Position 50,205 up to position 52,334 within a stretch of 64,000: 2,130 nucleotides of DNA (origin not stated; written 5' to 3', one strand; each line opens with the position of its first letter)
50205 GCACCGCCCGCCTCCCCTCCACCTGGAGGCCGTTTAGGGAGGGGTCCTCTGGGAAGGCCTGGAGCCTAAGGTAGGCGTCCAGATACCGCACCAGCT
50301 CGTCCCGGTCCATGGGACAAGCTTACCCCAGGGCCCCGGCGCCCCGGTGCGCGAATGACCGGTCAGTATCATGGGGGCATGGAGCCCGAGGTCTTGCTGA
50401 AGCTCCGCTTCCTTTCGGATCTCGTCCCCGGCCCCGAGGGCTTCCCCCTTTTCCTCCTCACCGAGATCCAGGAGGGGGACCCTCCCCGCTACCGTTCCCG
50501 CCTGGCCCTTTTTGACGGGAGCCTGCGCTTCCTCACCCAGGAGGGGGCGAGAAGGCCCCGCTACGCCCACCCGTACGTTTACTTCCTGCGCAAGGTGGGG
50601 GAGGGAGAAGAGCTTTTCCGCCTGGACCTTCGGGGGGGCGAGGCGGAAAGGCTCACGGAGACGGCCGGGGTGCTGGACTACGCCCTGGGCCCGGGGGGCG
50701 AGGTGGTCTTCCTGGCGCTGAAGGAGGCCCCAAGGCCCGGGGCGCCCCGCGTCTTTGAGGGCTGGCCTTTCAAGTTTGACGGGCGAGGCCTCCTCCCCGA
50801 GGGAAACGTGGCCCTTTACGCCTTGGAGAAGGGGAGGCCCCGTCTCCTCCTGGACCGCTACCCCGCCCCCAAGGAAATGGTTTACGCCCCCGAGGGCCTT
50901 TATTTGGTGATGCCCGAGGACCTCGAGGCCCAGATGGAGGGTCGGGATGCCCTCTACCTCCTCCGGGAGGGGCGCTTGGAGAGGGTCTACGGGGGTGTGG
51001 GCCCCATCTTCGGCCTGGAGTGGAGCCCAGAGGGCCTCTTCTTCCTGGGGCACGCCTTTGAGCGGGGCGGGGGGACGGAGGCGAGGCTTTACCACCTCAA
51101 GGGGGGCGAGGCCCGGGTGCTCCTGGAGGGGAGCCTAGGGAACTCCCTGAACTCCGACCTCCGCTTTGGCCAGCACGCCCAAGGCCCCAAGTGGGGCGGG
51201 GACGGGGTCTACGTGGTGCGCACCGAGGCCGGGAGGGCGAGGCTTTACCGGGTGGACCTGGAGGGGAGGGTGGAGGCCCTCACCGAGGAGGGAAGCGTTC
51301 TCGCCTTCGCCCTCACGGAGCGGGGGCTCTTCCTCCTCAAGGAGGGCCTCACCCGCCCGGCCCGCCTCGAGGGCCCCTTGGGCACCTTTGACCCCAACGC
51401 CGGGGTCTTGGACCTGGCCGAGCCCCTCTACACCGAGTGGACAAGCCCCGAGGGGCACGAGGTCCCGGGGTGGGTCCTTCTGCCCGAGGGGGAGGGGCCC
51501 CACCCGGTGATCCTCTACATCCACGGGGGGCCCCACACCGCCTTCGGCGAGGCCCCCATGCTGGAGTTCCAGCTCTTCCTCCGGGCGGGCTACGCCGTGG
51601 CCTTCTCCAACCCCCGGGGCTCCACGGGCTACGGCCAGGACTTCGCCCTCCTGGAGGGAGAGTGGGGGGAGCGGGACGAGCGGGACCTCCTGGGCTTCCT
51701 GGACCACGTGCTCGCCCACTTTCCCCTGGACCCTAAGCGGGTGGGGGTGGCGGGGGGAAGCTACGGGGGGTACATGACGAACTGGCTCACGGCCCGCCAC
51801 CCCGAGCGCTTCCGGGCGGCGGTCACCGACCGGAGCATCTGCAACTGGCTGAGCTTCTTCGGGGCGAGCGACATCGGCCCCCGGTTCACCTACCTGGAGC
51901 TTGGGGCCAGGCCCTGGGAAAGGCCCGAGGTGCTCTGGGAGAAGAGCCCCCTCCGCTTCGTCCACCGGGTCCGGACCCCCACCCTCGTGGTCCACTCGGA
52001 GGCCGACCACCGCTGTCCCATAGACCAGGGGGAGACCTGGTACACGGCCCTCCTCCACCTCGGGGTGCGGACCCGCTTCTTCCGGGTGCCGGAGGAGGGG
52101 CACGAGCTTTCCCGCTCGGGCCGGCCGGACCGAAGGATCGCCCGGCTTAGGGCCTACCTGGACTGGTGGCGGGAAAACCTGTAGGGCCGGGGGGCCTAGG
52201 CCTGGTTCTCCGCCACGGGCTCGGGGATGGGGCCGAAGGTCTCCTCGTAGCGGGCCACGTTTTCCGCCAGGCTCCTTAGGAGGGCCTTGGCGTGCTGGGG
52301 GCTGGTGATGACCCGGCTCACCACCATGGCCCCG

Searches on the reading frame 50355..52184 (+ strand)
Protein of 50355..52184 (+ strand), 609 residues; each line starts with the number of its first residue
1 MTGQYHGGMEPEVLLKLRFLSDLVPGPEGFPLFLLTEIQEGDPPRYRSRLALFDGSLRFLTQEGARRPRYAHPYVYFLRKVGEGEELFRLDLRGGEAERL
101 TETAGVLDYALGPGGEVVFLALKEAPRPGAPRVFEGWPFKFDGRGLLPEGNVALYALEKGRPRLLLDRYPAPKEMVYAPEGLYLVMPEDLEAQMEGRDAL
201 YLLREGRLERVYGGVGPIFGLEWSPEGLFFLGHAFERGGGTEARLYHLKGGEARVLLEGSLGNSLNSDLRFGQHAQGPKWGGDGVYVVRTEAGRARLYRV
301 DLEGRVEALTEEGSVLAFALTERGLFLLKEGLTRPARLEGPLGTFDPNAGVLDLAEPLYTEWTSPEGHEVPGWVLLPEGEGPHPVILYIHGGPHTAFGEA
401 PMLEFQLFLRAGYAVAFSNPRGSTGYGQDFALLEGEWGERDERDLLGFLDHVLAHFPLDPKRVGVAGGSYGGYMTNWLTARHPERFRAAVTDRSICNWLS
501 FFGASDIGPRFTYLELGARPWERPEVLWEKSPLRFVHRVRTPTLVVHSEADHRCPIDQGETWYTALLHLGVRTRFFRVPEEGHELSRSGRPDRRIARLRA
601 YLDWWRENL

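Call 28: search_protein_families(library=pfam, proteins=[window:50355-52184:+], max_evalue=0.01)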
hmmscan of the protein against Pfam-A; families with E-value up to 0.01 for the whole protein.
window:50355-52184:+ (609 aa): 8 families
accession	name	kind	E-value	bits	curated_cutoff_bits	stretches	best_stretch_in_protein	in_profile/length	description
PF00326.27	Peptidase_S9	-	2.9e-45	154.8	22.6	1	403-609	5-210/213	Prolyl oligopeptidase family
PF20434.5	BD-FAE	-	1.4e-10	41.5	26.8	1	378-566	8-215/215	BD-FAE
PF02129.25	Peptidase_S15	-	1.6e-08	35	23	1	374-499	9-133/262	X-Pro dipeptidyl-peptidase (S15 family)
PF00561.26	Abhydrolase_1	-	2.7e-07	30.9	25.8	1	384-503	1-110/245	alpha/beta hydrolase fold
PF05448.18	AXE1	-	0.0002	20.7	21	0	362-429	61-126/321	Acetyl xylan esterase (AXE1)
PF12146.15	Hydrolase_4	-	0.0023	17.7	27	0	536-569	187-220/239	Serine aminopeptidase, S33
PF00135.34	COesterase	-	0.0023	17.4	27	1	377-489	97-213/515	Carboxylesterase family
PF00756.26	Esterase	-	0.0095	16.2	22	0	450-491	104-145/251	Putative esterase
